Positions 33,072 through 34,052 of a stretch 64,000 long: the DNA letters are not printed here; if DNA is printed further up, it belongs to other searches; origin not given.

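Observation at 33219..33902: Stand-alone MurD C-terminal-domain paralog inserted between murD and ftsW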

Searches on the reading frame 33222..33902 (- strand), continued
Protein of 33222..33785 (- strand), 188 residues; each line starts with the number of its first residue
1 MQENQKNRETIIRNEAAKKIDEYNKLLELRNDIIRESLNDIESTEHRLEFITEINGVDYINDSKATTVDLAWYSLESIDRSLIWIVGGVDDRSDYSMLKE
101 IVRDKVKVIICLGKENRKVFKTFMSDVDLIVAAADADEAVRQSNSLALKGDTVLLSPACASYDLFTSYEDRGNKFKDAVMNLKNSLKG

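Call 22: find_encoding_contigs(protein=P0005, flank=5000, max_places=1)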
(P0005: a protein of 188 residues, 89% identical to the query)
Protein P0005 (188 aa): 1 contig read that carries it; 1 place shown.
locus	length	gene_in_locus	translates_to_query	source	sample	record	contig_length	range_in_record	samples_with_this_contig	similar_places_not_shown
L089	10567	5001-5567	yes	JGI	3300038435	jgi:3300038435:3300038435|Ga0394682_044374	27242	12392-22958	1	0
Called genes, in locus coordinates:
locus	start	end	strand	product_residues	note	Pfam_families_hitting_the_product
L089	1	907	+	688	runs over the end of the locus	PF03717:PBP_dimer, PF00905:Transpeptidase, PF03793:PASTA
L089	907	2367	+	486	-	PF01225:Mur_ligase, PF08245:Mur_ligase_M, PF02875:Mur_ligase_C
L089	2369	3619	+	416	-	PF10555:MraY_sig1 (faint), PF00953:Glycos_transf_4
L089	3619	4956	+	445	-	PF21377:MurD_N, PF21799:MurD-like_N, PF08245:Mur_ligase_M, PF02875:Mur_ligase_C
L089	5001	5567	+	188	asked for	PF02875:Mur_ligase_C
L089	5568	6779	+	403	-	PF01098:FTSW_RODA_SPOVE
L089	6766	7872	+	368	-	PF03033:Glyco_transf_28, PF04101:Glyco_tran_28_C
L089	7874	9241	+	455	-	PF01225:Mur_ligase, PF08245:Mur_ligase_M, PF02875:Mur_ligase_C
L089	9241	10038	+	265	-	-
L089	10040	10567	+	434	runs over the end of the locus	PF11104:PilM_2 (faint), PF14450:FtsA, PF02491:SHS2_FTSA, PF06277:EutA, PF06723:MreB_Mbl, PF14450:FtsA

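Call 23: find_encoding_contigs(protein=P0009, flank=5000, max_places=1)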
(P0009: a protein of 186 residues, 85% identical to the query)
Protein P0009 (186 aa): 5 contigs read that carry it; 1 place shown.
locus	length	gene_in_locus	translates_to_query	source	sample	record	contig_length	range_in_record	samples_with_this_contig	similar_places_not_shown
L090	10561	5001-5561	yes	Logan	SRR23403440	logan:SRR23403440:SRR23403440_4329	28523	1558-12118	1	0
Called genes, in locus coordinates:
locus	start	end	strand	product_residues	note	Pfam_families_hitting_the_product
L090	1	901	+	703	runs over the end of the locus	PF03717:PBP_dimer, PF00905:Transpeptidase, PF03793:PASTA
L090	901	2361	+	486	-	PF01225:Mur_ligase, PF08245:Mur_ligase_M, PF02875:Mur_ligase_C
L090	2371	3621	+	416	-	PF10555:MraY_sig1 (faint), PF00953:Glycos_transf_4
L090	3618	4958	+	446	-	PF21377:MurD_N, PF21799:MurD-like_N, PF08245:Mur_ligase_M, PF02875:Mur_ligase_C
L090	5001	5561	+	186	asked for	PF02875:Mur_ligase_C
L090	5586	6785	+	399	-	PF01098:FTSW_RODA_SPOVE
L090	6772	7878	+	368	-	PF03033:Glyco_transf_28, PF04101:Glyco_tran_28_C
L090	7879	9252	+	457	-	PF01225:Mur_ligase, PF08245:Mur_ligase_M, PF02875:Mur_ligase_C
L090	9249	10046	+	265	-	-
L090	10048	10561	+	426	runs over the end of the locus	PF11104:PilM_2 (faint), PF14450:FtsA, PF02491:SHS2_FTSA, PF06277:EutA (weak), PF06723:MreB_Mbl, PF14450:FtsA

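Call 24: find_encoding_contigs(protein=P0010, flank=5000, max_places=1)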
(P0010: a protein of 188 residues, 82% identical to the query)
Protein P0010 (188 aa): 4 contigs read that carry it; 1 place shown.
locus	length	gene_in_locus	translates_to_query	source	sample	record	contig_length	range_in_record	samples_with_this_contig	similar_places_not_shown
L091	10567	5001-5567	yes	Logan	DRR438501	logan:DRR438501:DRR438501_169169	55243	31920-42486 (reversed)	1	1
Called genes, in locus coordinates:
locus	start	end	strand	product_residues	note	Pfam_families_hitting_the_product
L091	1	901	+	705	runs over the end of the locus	PF03717:PBP_dimer, PF00905:Transpeptidase, PF03793:PASTA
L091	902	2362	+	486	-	PF01225:Mur_ligase, PF08245:Mur_ligase_M, PF02875:Mur_ligase_C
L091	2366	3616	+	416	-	PF10555:MraY_sig1 (faint), PF00953:Glycos_transf_4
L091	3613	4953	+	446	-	PF21377:MurD_N, PF21799:MurD-like_N (weak), PF08245:Mur_ligase_M, PF02875:Mur_ligase_C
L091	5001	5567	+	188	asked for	PF02875:Mur_ligase_C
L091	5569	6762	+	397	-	PF01098:FTSW_RODA_SPOVE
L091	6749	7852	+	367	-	PF03033:Glyco_transf_28, PF04101:Glyco_tran_28_C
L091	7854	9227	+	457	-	PF01225:Mur_ligase, PF08245:Mur_ligase_M, PF02875:Mur_ligase_C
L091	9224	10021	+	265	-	-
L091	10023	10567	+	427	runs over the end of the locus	PF11104:PilM_2 (faint), PF14450:FtsA, PF06277:EutA, PF02491:SHS2_FTSA, PF06723:MreB_Mbl, PF14450:FtsA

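Call 25: find_encoding_contigs(protein=P0014, flank=5000, max_places=1)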
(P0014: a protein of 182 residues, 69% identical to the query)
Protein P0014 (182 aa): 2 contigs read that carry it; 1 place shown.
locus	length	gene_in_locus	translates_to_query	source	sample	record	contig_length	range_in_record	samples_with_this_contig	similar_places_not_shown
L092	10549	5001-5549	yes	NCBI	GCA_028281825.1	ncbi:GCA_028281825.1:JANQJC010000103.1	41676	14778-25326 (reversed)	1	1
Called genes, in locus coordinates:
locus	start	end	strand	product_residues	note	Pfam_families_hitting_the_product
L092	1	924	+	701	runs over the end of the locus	PF03717:PBP_dimer, PF00905:Transpeptidase, PF03793:PASTA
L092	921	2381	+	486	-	PF01225:Mur_ligase, PF08245:Mur_ligase_M, PF02875:Mur_ligase_C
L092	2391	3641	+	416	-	PF10555:MraY_sig1 (weak), PF00953:Glycos_transf_4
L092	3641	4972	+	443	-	PF21377:MurD_N, PF21799:MurD-like_N, PF08245:Mur_ligase_M, PF02875:Mur_ligase_C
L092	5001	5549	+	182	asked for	PF02875:Mur_ligase_C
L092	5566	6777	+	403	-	PF01098:FTSW_RODA_SPOVE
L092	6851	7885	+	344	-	PF03033:Glyco_transf_28, PF04101:Glyco_tran_28_C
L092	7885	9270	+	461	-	PF01225:Mur_ligase, PF08245:Mur_ligase_M, PF02875:Mur_ligase_C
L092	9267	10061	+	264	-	-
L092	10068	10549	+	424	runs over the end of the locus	PF00012:HSP70 (faint), PF11104:PilM_2 (faint), PF14450:FtsA (weak), PF02491:SHS2_FTSA, PF06723:MreB_Mbl, PF06277:EutA, PF14450:FtsA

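Call 32: search_solved_structures(query=window:33222-33785:-, max_evalue=0.001, show_alignments=2)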
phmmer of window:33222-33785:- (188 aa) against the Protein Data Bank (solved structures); distinct sequences matched with E-value up to 0.001: 15.
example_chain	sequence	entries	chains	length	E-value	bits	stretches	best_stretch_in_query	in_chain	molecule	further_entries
8dp2_A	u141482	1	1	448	8.4e-23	84.3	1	37-181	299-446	UDP-N-acetylmuramoylalanine--D-glutamate ligase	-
7sy9_A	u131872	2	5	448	8.5e-23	84.3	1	37-181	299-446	UDP-N-acetylmuramoylalanine--D-glutamate ligase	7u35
3lk7_A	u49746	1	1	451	2.6e-20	76.2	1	24-183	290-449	UDP-N-acetylmuramoylalanine--D-glutamate ligase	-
7sir_A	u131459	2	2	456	7e-18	68.3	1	32-180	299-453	UDP-N-acetylmuramoylalanine--D-glutamate ligase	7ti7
4buc_A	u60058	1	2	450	1.5e-17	67.2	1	34-178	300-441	UDP-N-ACETYLMURAMOYLALANINE--D-GLUTAMATE LIGASE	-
2jff_A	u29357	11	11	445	2.5e-15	60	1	39-177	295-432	UDP-N-ACETYLMURAMOYLALANINE--D-GLUTAMATE LIGASE | UDP-N-ACETYLMURAMOYL-ALANINE-D-GLUTAMATE LIGASE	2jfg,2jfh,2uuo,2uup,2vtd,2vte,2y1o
2wjp_A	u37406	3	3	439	2.5e-15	60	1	39-177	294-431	UDP-N-ACETYLMURAMOYLALANINE--D-GLUTAMATE LIGASE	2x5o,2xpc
8v8w_A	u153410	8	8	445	2.6e-15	59.9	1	39-177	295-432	UDP-N-acetylmuramoylalanine--D-glutamate ligase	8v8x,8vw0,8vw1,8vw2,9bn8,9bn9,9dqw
5a5f_A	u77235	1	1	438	2.7e-15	59.9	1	39-177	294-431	UDP-N-ACETYLMURAMOYLALANINE--D-GLUTAMATE LIGASE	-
1e0d_A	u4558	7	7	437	2.9e-15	59.8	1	39-176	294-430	UDP-N-ACETYLMURAMOYLALANINE--D-GLUTAMATE LIGASE | UDP-N-ACETYLMURAMOYL-L-ALANINE:D-GLUTAMATE LIGASE | UDP-N-ACETYLMURAMOYL-L-ALANINE/:D-GLUTAMATE LIGASE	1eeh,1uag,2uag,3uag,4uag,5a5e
8v8y_A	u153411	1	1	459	3.3e-15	59.6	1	39-176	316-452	UDP-N-acetylmuramoylalanine--D-glutamate ligase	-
5td8_A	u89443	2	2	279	0.00085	22.5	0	69-171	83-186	Kinetochore protein NDC80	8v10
5tcs_A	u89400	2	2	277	0.00087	22.4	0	69-171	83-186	Kinetochore protein NDC80 | NDC80 isoform 1,NDC80 isoform 1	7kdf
8v11_A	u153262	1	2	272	0.0009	22.4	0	69-171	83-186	Kinetochore protein NDC80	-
8g0q_A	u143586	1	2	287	0.00091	22.4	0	69-171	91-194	Kinetochore protein NDC80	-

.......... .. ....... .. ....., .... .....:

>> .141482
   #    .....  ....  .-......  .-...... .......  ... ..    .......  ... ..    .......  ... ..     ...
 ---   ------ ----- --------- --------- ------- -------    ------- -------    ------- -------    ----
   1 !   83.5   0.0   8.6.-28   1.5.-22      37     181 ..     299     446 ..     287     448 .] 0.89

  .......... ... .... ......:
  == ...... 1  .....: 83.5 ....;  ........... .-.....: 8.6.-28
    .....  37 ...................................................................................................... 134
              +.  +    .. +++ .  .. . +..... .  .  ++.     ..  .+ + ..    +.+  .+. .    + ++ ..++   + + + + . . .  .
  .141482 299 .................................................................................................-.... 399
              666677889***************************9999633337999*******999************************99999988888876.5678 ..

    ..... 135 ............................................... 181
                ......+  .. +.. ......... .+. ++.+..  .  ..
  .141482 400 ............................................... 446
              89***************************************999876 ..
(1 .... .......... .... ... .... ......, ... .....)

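Call 36: predict_structure(alignment_id=A1)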
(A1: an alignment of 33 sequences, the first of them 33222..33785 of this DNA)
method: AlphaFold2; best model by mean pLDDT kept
length: 188 residues; sequences in the alignment: 33
mean_pLDDT: 86.1   pTM: 0.73
mean pLDDT of the five models: 86.1, 84.6, 83.4, 79.9, 79.8
residues with pLDDT >= 90: 99; 70-90: 65; 50-70: 22; < 50: 2
segments of 3 or more residues with pLDDT < 50: none
pLDDT, mean of each block of 10 residues (from residue 1): 66 79 84 62 77 97 91 93 86 82 96 85 92 94 97 91 82 96 90
secondary structure, 60 per line:
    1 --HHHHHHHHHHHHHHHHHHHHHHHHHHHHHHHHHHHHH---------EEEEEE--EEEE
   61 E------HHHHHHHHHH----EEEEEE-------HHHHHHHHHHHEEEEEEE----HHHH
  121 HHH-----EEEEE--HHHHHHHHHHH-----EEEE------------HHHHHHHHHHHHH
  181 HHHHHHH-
elements in order: H3-39 E49-54 E57-61 H68-77 E82-87 H95-105 E106-112 H117-123 E129-133 H136-146 E152-155 H168-187

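Call 41: list_cluster_members(proteins=[P0001, P0014, P0032, P0036, P0050, P0051, P0064, P0082, P0087, P0113])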
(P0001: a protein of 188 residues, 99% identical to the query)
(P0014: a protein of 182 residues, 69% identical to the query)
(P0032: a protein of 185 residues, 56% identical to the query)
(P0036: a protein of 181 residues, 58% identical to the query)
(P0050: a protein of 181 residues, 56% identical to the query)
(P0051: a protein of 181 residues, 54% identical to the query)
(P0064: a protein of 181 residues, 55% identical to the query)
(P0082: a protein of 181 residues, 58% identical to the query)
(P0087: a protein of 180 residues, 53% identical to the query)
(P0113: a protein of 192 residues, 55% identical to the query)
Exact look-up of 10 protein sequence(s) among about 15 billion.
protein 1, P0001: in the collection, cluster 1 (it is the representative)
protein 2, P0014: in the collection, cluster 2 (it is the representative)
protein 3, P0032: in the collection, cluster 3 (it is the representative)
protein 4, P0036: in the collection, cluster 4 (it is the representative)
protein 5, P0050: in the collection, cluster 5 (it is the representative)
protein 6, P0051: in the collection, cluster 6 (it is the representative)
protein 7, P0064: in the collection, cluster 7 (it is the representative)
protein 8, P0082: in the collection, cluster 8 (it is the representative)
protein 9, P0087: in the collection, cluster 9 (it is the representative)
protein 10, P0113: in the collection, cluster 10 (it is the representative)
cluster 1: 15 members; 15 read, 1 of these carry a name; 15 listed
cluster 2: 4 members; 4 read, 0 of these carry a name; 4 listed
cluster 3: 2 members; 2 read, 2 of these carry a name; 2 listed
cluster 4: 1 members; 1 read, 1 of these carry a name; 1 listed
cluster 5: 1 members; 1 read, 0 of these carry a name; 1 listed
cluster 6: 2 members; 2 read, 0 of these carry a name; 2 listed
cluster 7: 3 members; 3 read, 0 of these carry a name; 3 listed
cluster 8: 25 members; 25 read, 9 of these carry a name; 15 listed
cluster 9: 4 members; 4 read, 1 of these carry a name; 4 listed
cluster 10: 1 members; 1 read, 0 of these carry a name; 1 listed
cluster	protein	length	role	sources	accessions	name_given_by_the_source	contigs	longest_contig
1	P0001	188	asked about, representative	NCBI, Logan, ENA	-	-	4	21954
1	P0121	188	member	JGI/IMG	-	UDP-N-acetylmuramoylalanine--D-glutamate ligase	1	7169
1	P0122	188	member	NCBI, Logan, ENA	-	-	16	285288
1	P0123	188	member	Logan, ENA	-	-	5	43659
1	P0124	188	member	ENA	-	-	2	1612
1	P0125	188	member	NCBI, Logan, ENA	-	-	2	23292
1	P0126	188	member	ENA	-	-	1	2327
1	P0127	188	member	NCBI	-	-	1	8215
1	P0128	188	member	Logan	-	-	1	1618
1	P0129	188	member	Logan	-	-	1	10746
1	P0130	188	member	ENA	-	-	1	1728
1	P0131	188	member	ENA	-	-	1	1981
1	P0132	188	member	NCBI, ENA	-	-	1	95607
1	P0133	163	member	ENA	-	-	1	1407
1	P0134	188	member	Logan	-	-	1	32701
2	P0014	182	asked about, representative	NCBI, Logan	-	-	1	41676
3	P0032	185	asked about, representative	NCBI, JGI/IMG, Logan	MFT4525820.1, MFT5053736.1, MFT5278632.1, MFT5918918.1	MAG: UDP-N-acetylmuramoylalanine--D-glutamate ligase [Granulosicoccus sp.] | UDP-N-acetylmuramoylalanine--D-glutamate ligase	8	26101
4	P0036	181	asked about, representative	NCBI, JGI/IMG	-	UDP-N-acetylmuramoylalanine--D-glutamate ligase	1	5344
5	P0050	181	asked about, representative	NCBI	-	-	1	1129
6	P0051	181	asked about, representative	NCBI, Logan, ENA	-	-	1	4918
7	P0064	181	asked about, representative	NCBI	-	-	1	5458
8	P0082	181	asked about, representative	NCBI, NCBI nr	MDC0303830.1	hypothetical protein OAL15_02340 [Flavobacteriales bacterium] | hypothetical protein [Flavobacteriales bacterium]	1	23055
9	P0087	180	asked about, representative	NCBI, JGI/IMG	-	UDP-N-acetylmuramoylalanine--D-glutamate ligase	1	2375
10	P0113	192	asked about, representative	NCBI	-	-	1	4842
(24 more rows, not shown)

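Call 42: fold_search(model_id=the predicted structure, library=pdb)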
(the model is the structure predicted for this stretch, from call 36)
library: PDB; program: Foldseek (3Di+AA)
matches with E <= 10: 1437; with E <= 0.001: 52
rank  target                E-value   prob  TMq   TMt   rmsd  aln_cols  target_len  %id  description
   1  7u35_C                5.2e-14  1.00  0.68  0.31   1.5       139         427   40  Crystal Structure of UDP-N-acetylmuramoylalanine--D-glutamate ligase (MurD) from Pseudomonas aeruginosa PAO1 in comple (released 2022-03-09)
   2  7u35_B                5.5e-14  1.00  0.68  0.30   1.5       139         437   40  Crystal Structure of UDP-N-acetylmuramoylalanine--D-glutamate ligase (MurD) from Pseudomonas aeruginosa PAO1 in comple (released 2022-03-09)
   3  7u35_A                7.1e-14  1.00  0.68  0.30   1.5       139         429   40  Crystal Structure of UDP-N-acetylmuramoylalanine--D-glutamate ligase (MurD) from Pseudomonas aeruginosa PAO1 in comple (released 2022-03-09)
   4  8dp2                  1.7e-13  1.00  0.72  0.32   2.2       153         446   37  Crystal Structure of UDP-N-acetylmuramoylalanine--D-glutamate ligase (MurD) from Pseudomonas aeruginosa PAO1 in complex  (released 2022-08-17)
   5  7ti7                  2.2e-13  1.00  0.67  0.30   3.2       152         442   32  Crystal Structure of UDP-N-acetylmuramoylalanine-D-glutamate ligase from Acinetobacter baumannii AB5075-UW in complex wi (released 2022-01-26)
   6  7sy9_A                2.7e-13  1.00  0.69  0.31   4.0       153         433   37  Crystal Structure of UDP-N-acetylmuramoylalanine--D-glutamate ligase (MurD) from Pseudomonas aeruginosa PAO1 (released 2021-12-15)
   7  7sy9_B                4.0e-13  1.00  0.69  0.31   4.2       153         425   37  Crystal Structure of UDP-N-acetylmuramoylalanine--D-glutamate ligase (MurD) from Pseudomonas aeruginosa PAO1 (released 2021-12-15)
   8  7sir                  5.1e-13  1.00  0.68  0.30   4.1       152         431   32  Crystal Structure of UDP-N-acetylmuramoylalanine-D-glutamate ligase from Acinetobacter baumannii AB5075-UW (released 2021-11-03)
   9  3lk7                  1.1e-12  1.00  0.69  0.30   4.2       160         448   31  The Crystal Structure of UDP-N-acetylmuramoylalanine-D-glutamate (MurD) ligase from Streptococcus agalactiae to 1.5A (released 2010-02-09)
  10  2jfh                  2.1e-12  1.00  0.67  0.31   2.7       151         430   32  Crystal structure of MurD ligase in complex with L-Glu containing sulfonamide inhibitor (released 2007-05-15)
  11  8v8x                  8.5e-12  1.00  0.66  0.31   3.4       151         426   32  Crystal Structure of Apo UDP-N-acetylmuramoylalanine--D-glutamate ligase (MurD) from E. coli (Orthorhombic P form2) (released 2023-12-13)
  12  5a5f                  1.5e-11  1.00  0.64  0.29   2.2       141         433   34  CRYSTAL STRUCTURE OF MURD LIGASE FROM ESCHERICHIA COLI IN COMPLEX WITH UMA AND ADP (released 2016-04-13)
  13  2wjp                  2.7e-11  1.00  0.67  0.31   2.7       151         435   32  CRYSTAL STRUCTURE OF MURD LIGASE IN COMPLEX WITH D-GLU CONTAINING RHODANINE INHIBITOR (released 2010-08-25)
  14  2vtd                  3.2e-11  1.00  0.67  0.31   2.7       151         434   32  Crystal structure of MurD ligase in complex with D-Glu containing sulfonamide inhibitor (released 2008-11-25)
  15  2vte                  3.4e-11  1.00  0.67  0.31   2.7       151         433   32  Crystal structure of MurD ligase in complex with D-Glu containing sulfonamide inhibitor (released 2008-11-25)
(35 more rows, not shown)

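Call 45: find_encoding_contigs(protein=P0027, flank=5000, max_places=1)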
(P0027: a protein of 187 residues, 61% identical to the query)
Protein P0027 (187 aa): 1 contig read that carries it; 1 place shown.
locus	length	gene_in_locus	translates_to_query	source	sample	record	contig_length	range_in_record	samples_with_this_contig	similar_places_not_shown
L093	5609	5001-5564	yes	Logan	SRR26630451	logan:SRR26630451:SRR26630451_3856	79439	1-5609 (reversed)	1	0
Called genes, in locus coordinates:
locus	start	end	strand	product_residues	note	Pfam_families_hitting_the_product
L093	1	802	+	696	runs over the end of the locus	PF03717:PBP_dimer, PF00905:Transpeptidase, PF03793:PASTA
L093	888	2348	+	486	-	PF01225:Mur_ligase, PF08245:Mur_ligase_M, PF02875:Mur_ligase_C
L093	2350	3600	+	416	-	PF00953:Glycos_transf_4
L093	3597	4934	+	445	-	PF21377:MurD_N (weak), PF21799:MurD-like_N (weak), PF08245:Mur_ligase_M, PF02875:Mur_ligase_C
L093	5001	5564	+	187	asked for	PF02875:Mur_ligase_C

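Call 46: find_encoding_contigs(protein=P0042, flank=5000, max_places=1)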
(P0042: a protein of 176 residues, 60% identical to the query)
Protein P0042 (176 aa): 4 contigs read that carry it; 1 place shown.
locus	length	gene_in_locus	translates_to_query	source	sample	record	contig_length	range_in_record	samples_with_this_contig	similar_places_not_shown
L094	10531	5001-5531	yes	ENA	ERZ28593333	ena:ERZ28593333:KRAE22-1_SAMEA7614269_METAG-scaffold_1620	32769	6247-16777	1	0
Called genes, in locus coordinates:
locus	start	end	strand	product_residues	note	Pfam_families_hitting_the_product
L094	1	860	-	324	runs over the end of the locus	PF01073:3Beta_HSD, PF01370:Epimerase, PF04321:RmlD_sub_bind (weak), PF16363:GDP_Man_Dehyd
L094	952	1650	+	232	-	PF20260:PUA_4 (weak), PF04452:Methyltrans_RNA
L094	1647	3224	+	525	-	PF00890:FAD_binding_2, PF01266:DAO, PF07992:Pyr_redox_2 (faint), PF02910:Succ_DH_flav_C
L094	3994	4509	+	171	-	PF00210:Ferritin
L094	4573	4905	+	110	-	PF01627:Hpt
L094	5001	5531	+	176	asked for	PF02875:Mur_ligase_C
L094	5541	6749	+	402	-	PF01098:FTSW_RODA_SPOVE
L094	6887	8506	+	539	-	PF07676:PD40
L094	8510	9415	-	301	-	PF02311:AraC_binding, PF12833:HTH_18, PF00165:HTH_AraC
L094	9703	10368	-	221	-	-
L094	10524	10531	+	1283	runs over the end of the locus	PF10102:DUF2341, PF18911:PKD_4, PF00801:PKD (weak), PF18911:PKD_4, PF00801:PKD (weak), PF18911:PKD_4, PF13585:CHU_C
